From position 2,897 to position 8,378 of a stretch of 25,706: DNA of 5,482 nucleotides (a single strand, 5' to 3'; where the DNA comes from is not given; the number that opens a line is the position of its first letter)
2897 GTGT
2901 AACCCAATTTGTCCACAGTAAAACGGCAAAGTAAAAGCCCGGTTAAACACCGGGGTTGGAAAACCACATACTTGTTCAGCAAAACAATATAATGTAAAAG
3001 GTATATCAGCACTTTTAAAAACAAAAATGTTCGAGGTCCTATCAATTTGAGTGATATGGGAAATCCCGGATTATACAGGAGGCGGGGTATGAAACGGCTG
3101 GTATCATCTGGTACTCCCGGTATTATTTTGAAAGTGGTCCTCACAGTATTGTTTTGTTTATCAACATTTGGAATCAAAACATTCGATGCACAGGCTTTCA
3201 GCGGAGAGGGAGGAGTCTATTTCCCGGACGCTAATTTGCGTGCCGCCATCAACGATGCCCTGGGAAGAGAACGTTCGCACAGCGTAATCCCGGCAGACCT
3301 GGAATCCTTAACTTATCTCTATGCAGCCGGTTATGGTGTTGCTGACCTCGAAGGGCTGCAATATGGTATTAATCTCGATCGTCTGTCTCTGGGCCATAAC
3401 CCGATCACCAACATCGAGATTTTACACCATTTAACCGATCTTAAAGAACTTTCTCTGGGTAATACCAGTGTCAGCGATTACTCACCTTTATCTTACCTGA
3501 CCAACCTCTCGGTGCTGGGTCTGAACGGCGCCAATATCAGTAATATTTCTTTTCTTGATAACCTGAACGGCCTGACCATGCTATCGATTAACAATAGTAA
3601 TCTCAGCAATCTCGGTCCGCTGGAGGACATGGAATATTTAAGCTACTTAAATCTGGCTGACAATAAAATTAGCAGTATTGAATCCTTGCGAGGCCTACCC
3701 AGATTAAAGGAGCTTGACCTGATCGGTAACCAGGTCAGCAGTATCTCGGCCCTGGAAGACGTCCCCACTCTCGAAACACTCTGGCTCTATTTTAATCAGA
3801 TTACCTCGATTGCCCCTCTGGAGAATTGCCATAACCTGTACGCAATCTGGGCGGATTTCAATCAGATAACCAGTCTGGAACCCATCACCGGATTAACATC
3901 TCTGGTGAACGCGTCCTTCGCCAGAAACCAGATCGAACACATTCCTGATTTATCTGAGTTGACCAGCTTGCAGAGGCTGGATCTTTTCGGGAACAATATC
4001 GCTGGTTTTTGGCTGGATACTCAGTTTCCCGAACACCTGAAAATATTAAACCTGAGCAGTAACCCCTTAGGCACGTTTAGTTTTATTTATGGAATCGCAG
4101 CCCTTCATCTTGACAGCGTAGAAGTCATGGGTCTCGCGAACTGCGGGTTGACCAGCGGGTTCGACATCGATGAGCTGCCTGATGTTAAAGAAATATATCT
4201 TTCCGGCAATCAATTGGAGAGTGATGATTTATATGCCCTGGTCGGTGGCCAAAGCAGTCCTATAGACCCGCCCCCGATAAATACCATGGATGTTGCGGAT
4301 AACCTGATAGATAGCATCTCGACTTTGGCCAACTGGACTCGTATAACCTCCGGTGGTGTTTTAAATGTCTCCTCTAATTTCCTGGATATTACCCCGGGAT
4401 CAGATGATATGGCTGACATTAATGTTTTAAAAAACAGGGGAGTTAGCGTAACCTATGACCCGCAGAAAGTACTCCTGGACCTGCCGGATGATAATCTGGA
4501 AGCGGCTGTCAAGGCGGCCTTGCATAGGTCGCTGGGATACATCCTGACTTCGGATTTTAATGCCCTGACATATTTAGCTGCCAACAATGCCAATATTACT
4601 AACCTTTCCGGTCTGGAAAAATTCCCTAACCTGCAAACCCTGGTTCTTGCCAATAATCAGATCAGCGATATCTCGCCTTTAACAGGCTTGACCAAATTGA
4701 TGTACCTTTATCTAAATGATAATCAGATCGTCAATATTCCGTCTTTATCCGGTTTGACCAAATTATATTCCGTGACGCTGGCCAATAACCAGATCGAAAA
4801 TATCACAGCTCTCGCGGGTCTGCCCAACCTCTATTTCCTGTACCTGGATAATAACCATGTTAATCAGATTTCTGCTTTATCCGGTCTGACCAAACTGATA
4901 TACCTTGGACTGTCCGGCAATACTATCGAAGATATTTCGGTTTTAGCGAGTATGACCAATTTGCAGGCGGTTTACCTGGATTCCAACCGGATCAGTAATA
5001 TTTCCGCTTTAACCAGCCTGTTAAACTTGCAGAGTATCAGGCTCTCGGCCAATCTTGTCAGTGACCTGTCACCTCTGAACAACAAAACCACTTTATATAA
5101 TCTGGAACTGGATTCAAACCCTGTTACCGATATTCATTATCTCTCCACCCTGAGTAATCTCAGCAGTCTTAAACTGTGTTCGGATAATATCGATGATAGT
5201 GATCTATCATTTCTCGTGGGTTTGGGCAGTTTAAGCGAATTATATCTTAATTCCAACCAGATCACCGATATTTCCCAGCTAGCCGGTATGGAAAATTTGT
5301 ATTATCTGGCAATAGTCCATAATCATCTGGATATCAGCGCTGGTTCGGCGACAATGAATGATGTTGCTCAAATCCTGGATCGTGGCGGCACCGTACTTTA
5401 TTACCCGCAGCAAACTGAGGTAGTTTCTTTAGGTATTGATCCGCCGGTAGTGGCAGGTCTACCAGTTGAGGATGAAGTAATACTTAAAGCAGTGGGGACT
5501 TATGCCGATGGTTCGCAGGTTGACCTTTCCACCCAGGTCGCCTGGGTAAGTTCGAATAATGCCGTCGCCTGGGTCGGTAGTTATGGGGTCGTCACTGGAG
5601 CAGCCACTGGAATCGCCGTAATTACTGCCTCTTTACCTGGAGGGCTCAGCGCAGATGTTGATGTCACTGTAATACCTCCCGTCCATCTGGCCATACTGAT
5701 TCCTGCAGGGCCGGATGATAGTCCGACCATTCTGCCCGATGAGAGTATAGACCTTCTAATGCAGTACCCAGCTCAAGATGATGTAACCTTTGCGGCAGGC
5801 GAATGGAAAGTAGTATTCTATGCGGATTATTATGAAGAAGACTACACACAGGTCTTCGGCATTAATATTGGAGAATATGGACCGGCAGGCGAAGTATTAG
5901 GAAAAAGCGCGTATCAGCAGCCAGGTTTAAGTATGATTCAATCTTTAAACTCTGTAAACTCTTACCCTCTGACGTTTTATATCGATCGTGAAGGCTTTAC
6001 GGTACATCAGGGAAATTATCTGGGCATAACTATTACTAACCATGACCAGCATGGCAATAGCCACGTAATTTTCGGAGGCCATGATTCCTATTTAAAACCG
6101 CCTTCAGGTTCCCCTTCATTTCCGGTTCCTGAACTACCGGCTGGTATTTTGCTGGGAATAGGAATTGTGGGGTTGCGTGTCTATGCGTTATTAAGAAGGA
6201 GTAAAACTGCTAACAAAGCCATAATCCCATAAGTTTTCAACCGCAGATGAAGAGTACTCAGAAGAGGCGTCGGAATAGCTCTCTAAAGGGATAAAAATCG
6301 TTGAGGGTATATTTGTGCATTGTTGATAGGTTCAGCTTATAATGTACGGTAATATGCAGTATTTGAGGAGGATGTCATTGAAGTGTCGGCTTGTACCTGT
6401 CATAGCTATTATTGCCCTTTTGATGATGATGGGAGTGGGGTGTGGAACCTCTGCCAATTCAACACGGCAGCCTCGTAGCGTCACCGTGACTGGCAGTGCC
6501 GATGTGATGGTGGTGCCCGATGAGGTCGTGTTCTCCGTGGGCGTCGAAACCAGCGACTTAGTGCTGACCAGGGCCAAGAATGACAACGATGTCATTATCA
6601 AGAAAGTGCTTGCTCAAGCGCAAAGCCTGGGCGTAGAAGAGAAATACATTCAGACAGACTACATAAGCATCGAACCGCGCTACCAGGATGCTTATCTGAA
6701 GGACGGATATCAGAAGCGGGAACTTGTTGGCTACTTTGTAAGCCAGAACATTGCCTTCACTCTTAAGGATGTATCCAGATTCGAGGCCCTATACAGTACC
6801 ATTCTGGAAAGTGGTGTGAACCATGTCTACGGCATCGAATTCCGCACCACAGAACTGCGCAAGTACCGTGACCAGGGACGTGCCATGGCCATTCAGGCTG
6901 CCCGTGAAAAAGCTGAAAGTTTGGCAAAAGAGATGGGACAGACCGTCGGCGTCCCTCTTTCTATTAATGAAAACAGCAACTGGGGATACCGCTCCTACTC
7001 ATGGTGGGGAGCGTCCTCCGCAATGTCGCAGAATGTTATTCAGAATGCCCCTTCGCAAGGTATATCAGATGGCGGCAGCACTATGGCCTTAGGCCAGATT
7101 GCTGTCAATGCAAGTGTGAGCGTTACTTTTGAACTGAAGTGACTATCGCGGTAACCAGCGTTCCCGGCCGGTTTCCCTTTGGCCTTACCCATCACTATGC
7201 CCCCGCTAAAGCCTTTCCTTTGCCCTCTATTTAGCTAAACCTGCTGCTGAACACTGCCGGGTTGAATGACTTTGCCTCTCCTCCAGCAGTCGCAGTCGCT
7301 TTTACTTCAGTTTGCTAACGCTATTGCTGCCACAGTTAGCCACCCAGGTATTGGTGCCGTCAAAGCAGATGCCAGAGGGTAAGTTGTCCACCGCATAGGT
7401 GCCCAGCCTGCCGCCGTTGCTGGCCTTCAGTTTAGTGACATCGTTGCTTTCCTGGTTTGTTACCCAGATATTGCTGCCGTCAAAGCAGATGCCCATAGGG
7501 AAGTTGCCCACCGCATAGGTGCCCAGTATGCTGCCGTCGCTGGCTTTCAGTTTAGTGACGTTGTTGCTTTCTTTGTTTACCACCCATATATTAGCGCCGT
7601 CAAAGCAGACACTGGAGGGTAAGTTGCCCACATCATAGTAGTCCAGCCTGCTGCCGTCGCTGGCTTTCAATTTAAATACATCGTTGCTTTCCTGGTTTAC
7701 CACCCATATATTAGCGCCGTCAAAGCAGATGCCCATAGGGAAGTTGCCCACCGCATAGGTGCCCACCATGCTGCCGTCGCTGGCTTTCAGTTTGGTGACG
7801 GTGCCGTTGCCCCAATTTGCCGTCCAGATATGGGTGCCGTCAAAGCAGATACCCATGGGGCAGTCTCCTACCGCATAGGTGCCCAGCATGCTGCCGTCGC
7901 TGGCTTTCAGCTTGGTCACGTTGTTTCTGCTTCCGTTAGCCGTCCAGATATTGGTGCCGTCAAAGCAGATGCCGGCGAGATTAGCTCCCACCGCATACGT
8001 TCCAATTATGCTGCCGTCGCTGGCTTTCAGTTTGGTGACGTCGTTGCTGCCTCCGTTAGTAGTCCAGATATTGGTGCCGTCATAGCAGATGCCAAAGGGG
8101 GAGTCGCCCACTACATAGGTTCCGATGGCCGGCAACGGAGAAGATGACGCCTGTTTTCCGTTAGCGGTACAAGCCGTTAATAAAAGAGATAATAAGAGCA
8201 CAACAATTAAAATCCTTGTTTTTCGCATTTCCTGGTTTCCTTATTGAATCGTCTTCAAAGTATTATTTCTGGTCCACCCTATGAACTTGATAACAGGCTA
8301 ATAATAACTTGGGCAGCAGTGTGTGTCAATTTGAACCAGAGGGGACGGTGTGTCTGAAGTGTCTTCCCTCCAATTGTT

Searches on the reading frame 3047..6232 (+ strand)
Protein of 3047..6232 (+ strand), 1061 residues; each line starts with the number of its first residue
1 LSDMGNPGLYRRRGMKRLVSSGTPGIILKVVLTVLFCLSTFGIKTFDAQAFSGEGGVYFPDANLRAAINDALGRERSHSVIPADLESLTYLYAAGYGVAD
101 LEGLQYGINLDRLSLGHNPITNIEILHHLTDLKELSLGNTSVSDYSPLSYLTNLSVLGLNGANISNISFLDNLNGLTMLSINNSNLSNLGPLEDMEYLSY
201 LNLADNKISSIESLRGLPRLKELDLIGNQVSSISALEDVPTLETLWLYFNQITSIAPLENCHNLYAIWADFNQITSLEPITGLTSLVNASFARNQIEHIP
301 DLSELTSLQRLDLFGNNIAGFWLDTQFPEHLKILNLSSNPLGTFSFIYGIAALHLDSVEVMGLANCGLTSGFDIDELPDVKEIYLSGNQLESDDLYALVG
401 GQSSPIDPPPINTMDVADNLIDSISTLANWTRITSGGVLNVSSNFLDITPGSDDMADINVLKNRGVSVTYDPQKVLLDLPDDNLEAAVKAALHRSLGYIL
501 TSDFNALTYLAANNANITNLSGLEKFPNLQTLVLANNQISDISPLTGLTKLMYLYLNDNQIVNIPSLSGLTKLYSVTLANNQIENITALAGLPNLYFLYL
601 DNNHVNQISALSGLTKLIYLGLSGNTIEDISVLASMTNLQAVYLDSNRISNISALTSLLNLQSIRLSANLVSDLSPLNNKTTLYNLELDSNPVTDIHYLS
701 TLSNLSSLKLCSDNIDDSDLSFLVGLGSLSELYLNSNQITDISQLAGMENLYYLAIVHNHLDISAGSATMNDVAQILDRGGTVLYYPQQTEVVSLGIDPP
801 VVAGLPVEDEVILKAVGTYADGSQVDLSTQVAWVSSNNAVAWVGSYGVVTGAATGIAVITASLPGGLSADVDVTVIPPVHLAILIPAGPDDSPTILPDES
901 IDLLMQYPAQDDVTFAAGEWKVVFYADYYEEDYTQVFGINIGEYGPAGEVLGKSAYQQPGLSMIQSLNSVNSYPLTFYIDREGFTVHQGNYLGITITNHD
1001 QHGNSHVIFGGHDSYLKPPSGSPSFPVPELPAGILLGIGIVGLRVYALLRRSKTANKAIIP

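Call 12: search_protein_families(library=pfam, proteins=[window:3047-6232:+])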
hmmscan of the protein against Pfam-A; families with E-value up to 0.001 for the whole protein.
window:3047-6232:+ (1061 aa): 7 families
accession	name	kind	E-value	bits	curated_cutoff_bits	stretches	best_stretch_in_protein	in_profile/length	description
PF12799.13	LRR_4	-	3e-72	237.4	27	9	507-546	3-43/44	Leucine Rich repeats (2 copies)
PF13855.12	LRR_8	-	2.6e-38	130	27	6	527-583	1-61/61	Leucine rich repeat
PF23598.1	LRR_14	-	2.1e-13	50.2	40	1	512-742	7-254/353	Leucine-rich repeat region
PF23952.1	LRR_EndoS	-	4.5e-12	46.7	27.9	1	479-594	1-107/116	Endo-beta-N-acetylglucosaminidase EndoS LRR domain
PF14580.12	LRR_9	-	1e-11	45.2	30.5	0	507-560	66-124/175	Leucine-rich repeat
PF13516.12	LRR_6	-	6.5e-08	32.5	23.4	0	330-342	4-16/24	Leucine Rich repeat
PF23211.1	LRR_LRWD1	-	3.4e-05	24.1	28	0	541-609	34-102/190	Leucine-rich repeat and WD repeat-containing protein 1, LRR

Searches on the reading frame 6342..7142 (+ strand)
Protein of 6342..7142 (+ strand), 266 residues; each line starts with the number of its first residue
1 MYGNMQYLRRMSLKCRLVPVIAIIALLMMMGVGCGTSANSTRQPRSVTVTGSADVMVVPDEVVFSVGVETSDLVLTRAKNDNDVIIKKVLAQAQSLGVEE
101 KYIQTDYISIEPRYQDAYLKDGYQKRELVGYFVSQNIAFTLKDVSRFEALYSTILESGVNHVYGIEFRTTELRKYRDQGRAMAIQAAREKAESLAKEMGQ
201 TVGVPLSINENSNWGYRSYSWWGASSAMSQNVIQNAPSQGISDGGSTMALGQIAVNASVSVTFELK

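Call 12: search_protein_families(library=pfam, proteins=[window:6342-7142:+])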
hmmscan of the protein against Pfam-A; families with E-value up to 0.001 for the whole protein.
window:6342-7142:+ (266 aa): 1 family
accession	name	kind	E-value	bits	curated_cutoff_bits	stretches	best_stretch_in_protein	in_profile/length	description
PF04402.19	SIMPL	-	2e-41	143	25.2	1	47-263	1-205/205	Protein of unknown function (DUF541)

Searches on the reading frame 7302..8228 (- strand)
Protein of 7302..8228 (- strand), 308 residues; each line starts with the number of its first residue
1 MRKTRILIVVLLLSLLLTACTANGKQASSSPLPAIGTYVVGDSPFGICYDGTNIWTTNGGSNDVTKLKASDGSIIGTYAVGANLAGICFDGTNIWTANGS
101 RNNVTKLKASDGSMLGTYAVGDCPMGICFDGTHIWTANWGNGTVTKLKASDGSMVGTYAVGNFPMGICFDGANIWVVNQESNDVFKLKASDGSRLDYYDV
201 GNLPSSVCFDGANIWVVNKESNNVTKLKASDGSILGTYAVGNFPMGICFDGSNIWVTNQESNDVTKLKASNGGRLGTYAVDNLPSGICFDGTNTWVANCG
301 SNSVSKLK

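Call 12: search_protein_families(library=pfam, proteins=[window:7302-8228:-])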
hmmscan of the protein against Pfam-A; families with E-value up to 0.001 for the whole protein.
window:7302-8228:- (308 aa): 4 families
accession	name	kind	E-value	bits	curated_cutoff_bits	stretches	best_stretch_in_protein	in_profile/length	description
PF13312.11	DUF4081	-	1.6e-06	28.7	25.3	0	205-226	13-34/105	Domain of unknown function (DUF4081)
PF13360.13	PQQ_2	-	1e-05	25.8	27.6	0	50-273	12-228/233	Outer membrane protein assembly factor BamB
PF01436.27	NHL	-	2.1e-05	24.7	20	0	123-146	3-27/28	NHL repeat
PF04385.20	FAINT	-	3e-05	24.3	20.7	0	81-110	32-61/78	Domain of unknown function, DUF529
